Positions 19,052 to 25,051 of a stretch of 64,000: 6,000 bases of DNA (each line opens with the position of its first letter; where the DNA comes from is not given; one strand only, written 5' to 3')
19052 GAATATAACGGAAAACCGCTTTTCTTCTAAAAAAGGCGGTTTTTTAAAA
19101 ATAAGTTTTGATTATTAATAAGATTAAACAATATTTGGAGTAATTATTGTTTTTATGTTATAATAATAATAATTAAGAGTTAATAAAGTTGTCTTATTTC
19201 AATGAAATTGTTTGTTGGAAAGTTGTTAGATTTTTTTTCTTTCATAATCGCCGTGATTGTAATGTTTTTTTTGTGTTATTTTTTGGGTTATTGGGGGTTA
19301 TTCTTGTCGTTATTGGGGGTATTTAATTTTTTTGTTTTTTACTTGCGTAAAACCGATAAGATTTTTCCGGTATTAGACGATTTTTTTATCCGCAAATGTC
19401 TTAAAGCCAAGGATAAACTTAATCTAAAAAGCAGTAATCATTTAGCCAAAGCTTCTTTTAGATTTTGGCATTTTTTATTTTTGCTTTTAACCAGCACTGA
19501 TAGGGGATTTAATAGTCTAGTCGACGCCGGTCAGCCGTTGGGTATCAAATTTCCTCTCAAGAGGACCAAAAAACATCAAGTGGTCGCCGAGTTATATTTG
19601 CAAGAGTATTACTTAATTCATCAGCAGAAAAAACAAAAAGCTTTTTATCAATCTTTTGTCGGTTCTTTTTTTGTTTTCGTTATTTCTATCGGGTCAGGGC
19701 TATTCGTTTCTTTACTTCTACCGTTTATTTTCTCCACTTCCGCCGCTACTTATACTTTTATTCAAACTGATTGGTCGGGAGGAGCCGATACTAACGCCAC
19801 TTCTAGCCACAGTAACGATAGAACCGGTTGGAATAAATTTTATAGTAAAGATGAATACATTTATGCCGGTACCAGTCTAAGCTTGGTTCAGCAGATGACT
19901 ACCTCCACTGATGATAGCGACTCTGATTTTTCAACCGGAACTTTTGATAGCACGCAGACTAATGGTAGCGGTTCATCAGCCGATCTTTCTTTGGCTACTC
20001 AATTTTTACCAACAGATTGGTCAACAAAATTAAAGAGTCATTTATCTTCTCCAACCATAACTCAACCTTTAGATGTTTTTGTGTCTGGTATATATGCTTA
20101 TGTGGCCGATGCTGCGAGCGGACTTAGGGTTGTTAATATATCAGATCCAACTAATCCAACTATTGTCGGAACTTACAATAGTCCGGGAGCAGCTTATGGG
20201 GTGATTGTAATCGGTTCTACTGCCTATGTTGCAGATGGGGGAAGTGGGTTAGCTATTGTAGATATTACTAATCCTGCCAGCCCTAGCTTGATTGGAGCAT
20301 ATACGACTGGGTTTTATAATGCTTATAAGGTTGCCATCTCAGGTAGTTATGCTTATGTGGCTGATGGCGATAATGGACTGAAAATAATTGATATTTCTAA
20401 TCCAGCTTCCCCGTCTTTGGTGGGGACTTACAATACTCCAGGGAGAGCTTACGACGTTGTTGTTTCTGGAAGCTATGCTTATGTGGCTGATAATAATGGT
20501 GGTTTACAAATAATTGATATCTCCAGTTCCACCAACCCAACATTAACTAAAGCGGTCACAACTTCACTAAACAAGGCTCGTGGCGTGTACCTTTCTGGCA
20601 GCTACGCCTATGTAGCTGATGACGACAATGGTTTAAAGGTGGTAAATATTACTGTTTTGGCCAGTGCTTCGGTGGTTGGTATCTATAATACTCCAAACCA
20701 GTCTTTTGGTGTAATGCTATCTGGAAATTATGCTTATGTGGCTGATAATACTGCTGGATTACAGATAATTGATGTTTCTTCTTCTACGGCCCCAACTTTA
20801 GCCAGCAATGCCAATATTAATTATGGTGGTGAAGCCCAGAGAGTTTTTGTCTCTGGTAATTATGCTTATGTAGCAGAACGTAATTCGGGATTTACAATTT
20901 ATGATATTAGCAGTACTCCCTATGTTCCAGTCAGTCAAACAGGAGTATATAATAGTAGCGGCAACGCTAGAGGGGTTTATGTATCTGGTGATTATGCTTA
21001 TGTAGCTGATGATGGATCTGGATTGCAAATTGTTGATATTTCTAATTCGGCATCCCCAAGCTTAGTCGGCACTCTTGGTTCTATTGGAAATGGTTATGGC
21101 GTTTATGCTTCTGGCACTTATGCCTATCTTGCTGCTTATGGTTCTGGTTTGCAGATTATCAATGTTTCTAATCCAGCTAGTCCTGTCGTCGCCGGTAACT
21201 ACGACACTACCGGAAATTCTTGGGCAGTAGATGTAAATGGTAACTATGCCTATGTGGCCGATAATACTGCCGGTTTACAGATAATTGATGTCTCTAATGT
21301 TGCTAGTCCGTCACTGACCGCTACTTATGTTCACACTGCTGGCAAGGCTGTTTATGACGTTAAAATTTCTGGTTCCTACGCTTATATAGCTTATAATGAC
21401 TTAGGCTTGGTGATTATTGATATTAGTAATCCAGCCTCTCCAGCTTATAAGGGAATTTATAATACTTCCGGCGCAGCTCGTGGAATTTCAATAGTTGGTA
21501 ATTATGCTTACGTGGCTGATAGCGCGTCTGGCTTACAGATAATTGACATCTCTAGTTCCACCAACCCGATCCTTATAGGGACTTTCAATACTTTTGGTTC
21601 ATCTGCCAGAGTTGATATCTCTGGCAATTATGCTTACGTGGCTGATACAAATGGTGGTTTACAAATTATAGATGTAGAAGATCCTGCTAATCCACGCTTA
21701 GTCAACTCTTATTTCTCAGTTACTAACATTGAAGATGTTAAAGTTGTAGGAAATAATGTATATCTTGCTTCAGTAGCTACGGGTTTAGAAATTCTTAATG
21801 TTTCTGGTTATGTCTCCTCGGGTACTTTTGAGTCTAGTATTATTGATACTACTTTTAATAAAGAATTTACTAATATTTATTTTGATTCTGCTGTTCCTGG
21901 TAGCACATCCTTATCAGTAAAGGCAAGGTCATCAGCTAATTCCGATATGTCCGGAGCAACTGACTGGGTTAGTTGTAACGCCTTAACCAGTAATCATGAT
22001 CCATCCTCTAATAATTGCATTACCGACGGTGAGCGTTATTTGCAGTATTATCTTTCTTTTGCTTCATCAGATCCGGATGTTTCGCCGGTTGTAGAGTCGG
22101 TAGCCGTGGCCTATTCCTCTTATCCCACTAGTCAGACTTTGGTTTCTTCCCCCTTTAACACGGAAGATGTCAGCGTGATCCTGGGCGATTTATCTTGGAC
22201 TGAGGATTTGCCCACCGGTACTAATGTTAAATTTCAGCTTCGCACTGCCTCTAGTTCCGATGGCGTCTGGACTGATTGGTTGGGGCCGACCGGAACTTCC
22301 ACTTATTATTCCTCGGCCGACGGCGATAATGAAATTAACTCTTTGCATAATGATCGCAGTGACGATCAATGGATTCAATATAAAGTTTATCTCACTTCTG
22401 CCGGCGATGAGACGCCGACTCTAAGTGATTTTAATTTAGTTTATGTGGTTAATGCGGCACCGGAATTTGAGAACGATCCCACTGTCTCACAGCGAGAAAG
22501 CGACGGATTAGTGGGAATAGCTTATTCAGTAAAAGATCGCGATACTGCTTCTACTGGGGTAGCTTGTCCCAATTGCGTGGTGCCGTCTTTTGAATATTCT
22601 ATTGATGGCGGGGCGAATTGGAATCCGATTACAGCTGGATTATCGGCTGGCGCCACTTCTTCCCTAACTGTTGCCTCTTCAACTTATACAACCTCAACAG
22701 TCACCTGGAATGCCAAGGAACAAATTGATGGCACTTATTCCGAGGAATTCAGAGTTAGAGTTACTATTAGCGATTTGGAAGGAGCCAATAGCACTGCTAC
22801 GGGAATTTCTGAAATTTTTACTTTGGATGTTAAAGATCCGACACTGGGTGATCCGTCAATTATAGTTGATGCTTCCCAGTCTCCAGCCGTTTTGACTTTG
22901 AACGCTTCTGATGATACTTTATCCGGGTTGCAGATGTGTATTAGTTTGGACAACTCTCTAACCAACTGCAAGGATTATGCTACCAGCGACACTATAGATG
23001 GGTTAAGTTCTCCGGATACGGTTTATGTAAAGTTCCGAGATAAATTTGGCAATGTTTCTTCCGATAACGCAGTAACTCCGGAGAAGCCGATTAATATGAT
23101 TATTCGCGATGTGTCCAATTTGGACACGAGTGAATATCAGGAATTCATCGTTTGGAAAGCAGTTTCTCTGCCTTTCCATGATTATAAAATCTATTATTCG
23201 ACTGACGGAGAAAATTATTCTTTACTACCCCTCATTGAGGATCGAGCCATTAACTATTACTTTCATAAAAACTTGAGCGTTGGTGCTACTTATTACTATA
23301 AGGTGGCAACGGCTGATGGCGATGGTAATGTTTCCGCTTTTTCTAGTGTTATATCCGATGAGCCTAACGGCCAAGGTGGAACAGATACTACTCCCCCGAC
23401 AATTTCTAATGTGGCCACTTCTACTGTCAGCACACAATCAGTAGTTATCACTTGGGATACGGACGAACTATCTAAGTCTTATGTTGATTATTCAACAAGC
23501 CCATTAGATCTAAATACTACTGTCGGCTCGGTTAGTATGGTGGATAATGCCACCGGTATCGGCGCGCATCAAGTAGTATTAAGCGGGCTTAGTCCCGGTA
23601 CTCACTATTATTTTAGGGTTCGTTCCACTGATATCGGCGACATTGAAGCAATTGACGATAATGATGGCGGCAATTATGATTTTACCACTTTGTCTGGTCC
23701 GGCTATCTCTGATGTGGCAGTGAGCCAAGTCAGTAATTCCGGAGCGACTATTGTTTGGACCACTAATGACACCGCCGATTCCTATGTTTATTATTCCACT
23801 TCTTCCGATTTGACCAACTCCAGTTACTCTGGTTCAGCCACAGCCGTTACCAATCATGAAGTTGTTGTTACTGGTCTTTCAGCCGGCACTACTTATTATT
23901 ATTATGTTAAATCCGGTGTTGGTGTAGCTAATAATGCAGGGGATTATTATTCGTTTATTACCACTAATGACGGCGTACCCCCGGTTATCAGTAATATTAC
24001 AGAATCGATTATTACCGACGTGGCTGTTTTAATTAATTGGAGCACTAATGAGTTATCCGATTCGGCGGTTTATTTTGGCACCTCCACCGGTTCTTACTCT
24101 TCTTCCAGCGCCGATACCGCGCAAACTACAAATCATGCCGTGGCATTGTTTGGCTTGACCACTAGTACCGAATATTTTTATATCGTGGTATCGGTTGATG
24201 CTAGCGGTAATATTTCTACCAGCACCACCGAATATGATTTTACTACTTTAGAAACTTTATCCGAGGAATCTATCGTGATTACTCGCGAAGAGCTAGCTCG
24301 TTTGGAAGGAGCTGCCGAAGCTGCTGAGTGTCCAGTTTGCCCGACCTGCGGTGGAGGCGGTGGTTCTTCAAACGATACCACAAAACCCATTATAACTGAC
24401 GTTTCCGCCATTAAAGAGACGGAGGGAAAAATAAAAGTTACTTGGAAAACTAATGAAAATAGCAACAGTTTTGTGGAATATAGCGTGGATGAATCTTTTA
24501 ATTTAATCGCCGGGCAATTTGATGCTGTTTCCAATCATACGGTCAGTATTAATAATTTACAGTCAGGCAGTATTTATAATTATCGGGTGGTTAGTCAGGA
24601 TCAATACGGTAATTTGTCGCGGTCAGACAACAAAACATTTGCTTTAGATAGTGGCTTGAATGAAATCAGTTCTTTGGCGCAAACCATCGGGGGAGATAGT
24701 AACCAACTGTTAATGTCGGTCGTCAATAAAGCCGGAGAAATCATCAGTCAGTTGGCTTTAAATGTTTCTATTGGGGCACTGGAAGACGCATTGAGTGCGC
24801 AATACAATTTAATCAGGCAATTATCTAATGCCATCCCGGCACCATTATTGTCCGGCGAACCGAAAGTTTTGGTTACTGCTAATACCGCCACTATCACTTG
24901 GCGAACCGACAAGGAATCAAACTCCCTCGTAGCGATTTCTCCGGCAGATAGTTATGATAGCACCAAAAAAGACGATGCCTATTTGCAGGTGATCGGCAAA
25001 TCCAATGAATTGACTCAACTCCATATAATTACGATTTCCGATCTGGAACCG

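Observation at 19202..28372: Three-gene operon: 2206-aa LVIVD beta-propeller/Fn3 surface giant translationally coupled to a MacB-type ABC ATPase and FtsX-like permease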

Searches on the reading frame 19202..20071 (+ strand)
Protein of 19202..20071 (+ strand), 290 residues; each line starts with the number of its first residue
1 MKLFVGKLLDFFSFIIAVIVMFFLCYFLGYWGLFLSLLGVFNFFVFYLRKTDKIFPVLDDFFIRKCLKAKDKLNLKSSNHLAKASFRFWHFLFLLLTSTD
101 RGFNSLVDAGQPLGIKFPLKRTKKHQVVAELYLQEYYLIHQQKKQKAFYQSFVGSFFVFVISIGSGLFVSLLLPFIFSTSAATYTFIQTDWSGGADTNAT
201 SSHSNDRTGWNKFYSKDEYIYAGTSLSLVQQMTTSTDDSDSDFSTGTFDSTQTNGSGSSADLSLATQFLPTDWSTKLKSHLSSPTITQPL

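Call 45: search_protein_families(library=pfam, proteins=[window:19202-20071:+], max_evalue=0.1)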
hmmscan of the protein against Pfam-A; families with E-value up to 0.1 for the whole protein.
window:19202-20071:+ (290 aa): 0 families

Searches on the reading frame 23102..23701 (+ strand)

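Call 45: search_protein_families(library=pfam, proteins=[window:23102-23701:+], max_evalue=0.1)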
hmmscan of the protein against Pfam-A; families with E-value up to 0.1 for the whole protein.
window:23102-23701:+ (200 aa): 5 families
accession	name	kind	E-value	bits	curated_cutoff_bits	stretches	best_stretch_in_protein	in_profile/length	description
PF16656.11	Pur_ac_phosph_N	-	8.6e-14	52.3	30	1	106-177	8-82/93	Purple acid Phosphatase, N-terminal domain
PF00041.27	fn3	-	9.3e-11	42.2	25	2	99-175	3-68/84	Fibronectin type III domain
PF16655.11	PhoD_N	-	0.00033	21.6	30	1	138-176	41-79/90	PhoD-like phosphatase, N-terminal domain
PF25788.1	Ig_Rha78A_N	-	0.00077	20.1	27.4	0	52-83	66-96/105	Rha78A-like, N-terminal immunoglobulin domain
PF24489.1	Ig_J_second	-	0.0079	16.7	27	0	129-177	31-79/105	Tip attachment protein J second Ig-like domain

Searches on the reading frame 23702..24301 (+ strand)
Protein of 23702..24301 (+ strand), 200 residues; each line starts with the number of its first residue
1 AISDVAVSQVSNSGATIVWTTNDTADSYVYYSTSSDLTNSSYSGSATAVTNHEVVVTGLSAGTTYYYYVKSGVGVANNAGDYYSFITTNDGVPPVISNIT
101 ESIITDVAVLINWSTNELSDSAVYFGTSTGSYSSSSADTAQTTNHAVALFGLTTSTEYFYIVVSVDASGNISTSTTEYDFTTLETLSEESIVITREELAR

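Call 45: search_protein_families(library=pfam, proteins=[window:23702-24301:+], max_evalue=0.1)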
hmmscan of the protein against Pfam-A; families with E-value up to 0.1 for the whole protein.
window:23702-24301:+ (200 aa): 5 families
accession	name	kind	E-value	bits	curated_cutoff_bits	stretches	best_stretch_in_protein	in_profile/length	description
PF16656.11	Pur_ac_phosph_N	-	1.6e-15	57.8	30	2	6-87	7-93/93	Purple acid Phosphatase, N-terminal domain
PF16655.11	PhoD_N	-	4e-05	24.5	30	1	15-73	12-80/90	PhoD-like phosphatase, N-terminal domain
PF00041.27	fn3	-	9.4e-05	23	25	1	2-71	3-68/84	Fibronectin type III domain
PF25814.1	fn3_SORL1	-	0.002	18.5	27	1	94-163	3-70/90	SORL1-like, fn3 domain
PF17425.8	Arylsulfotran_N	-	0.051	14.1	24.2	0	134-178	41-85/88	Arylsulfotransferase Ig-like domain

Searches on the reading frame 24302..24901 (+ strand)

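Call 45: search_protein_families(library=pfam, proteins=[window:24302-24901:+], max_evalue=0.1)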
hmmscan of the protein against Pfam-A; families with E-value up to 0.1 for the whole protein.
window:24302-24901:+ (200 aa): 3 families
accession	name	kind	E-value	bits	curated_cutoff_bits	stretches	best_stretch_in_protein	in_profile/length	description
PF16656.11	Pur_ac_phosph_N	-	4.1e-07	30.9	30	1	39-113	10-91/93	Purple acid Phosphatase, N-terminal domain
PF00041.27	fn3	-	1.8e-05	25.3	25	1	32-109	4-79/84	Fibronectin type III domain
PF25459.1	AIM3_BBC1_C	-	0.064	13.4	27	0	37-102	126-176/180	AIM3/BBC1 Cysteine proteinase-fold domain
